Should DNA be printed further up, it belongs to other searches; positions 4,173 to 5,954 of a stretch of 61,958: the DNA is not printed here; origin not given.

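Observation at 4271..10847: Translationally coupled six-gene operon mixing nucleotide-handling and tailoring enzymes, with no pathway I can name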

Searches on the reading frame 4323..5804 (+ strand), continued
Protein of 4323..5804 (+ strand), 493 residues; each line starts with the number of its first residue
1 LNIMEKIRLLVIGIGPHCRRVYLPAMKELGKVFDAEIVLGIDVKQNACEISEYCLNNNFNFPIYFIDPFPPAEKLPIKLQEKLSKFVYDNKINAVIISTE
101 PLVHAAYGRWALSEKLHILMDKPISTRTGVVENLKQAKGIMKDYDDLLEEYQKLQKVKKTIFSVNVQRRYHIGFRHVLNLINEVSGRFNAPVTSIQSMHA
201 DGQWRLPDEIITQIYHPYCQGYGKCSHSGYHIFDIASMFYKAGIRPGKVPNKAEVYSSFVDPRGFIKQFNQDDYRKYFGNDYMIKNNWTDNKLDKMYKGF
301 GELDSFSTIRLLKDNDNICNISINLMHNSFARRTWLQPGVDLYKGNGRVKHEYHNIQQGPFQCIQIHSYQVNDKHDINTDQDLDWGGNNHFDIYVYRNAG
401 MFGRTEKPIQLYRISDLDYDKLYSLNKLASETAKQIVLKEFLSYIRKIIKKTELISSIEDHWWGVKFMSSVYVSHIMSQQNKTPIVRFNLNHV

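Call 64: search_protein_families(library=pfam, proteins=[L138:468-1067:-, L120:2264-3259:-, L149:2787-3755:-, L138:7432-8514:+, L138:8524-9060:+, L138:9069-9590:+, L138:9650-10141:+, L138:10146-10739:+, L138:10744-11496:+], max_evalue=0.01)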
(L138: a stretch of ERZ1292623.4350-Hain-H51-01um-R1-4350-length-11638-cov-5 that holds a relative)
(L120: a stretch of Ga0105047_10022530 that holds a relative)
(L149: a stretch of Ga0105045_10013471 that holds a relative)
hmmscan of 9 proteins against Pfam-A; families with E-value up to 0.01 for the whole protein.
L138:468-1067:- (199 aa): 1 family
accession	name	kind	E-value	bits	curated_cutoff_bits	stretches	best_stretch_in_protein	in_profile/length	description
PF05014.21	Nuc_deoxyrib_tr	-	0.00017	22.2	28.8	1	10-125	2-104/117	Nucleoside 2-deoxyribosyltransferase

L120:2264-3259:- (331 aa): 0 families

L149:2787-3755:- (322 aa): 0 families

L138:7432-8514:+ (360 aa): 3 families
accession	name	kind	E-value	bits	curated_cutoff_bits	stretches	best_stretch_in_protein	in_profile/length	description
PF00534.26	Glycos_transf_1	-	4.8e-12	46.2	26.4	1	127-303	8-161/172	Glycosyl transferases group 1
PF13692.12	Glyco_trans_1_4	-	1.6e-05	25.6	27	1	214-294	59-136/142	Glycosyl transferases group 1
PF13524.12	Glyco_trans_1_2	-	0.0078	16.6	25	0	216-303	28-117/144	Glycosyl transferase-like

L138:8524-9060:+ (178 aa): 1 family
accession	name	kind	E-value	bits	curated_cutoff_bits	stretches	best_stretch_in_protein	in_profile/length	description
PF00293.34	NUDIX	-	1.1e-08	35.6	21.1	1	30-134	3-113/134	NUDIX domain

L138:9069-9590:+ (173 aa): 2 families
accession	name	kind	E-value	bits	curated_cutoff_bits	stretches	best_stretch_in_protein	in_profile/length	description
PF00293.34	NUDIX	-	1.7e-11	44.7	21.1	1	28-125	3-109/134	NUDIX domain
PF22327.2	Nudt16-like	-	0.0005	20.5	27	1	44-85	26-71/161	U8 snoRNA-decapping enzyme-like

L138:9650-10141:+ (163 aa): 1 family
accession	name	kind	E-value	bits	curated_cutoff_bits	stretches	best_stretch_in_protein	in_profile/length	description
PF00293.34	NUDIX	-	1.3e-09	38.6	21.1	1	33-138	3-119/134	NUDIX domain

L138:10146-10739:+ (197 aa): 1 family
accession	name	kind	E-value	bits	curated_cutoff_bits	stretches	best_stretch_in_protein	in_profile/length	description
PF01725.21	Ham1p_like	-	7e-20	72.1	22.5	1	5-161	1-160/186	Ham1 family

L138:10744-11496:+ (250 aa): 14 families
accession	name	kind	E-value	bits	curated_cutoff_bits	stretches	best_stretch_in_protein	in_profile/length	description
PF13847.12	Methyltransf_31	-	1.4e-15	57.7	27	1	48-149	5-118/145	Methyltransferase domain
PF13649.12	Methyltransf_25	-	2.2e-15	57.5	27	1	50-136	1-97/97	Methyltransferase domain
PF08241.18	Methyltransf_11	-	3.3e-15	56.9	21.2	1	51-139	1-94/95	Methyltransferase domain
PF01209.24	Ubie_methyltran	-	3e-10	40.3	20.1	1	37-155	38-166/233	ubiE/COQ5 methyltransferase family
PF13489.12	Methyltransf_23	-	2.1e-07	31.2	27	1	36-148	12-124/164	Methyltransferase domain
PF01135.25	PCMT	-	1.6e-05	25.2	20.3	1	10-139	42-170/210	Protein-L-isoaspartate(D-aspartate) O-methyltransferase (PCMT)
PF02390.23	Methyltransf_4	-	1.8e-05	24.7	24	1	49-108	4-68/173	Putative methyltransferase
PF08242.18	Methyltransf_12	-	0.00016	22.8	30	1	51-117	1-70/98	Methyltransferase domain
PF24675.1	NpmA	-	0.00042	20.1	60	1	44-116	21-97/214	16S rRNA (adenine(1408)-N(1))-methyltransferase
PF09445.16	Methyltransf_15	-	0.0012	18.9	22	1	49-99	3-54/165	RNA cap guanine-N2 methyltransferase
PF02527.21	GidB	-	0.0021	17.9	27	1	40-120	44-123/184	rRNA small subunit methyltransferase G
PF05219.18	DREV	-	0.0031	17.1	26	1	45-86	93-134/265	DREV methyltransferase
PF05958.17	tRNA_U5-meth_tr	-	0.0037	16.8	23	1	39-106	196-261/357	tRNA (Uracil-5-)-methyltransferase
PF00398.26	RrnaAD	-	0.0073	15.9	24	0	46-113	30-95/263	Ribosomal RNA adenine dimethylase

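Call 79: predict_structure(protein=window:4332-5804:+)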
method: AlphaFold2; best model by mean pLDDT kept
length: 490 residues; sequences in the alignment: 1
mean_pLDDT: 34.4   pTM: 0.24
mean pLDDT of the five models: 34.4, 33.6, 32.2, 29.8, 27.6
residues with pLDDT >= 90: 0; 70-90: 0; 50-70: 38; < 50: 452
segments of 3 or more residues with pLDDT < 50: 11-18, 37-79, 95-490
pLDDT, mean of each block of 10 residues (from residue 1): 55 45 52 53 34 35 36 42 56 46 31 28 33 34 35 26 28 39 36 33 39 37 31 34 30 25 28 27 25 24 21 27 24 24 25 29 29 30 37 34 37 40 35 42 44 37 31 30 31
secondary structure, 60 per line:
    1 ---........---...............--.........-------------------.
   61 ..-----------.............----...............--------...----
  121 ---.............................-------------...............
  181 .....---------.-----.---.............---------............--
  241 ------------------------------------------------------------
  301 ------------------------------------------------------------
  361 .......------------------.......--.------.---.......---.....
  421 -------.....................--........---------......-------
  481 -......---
elements in order: E4-11 H15-29 E32-40 E60-62 H74-86 E91-96 H97-105 H124-152 H166-185 H205-217 H227-238 E361-367 E386-392 E406-412 H416-420 H428-448 H451-458 E468-473 E482-487
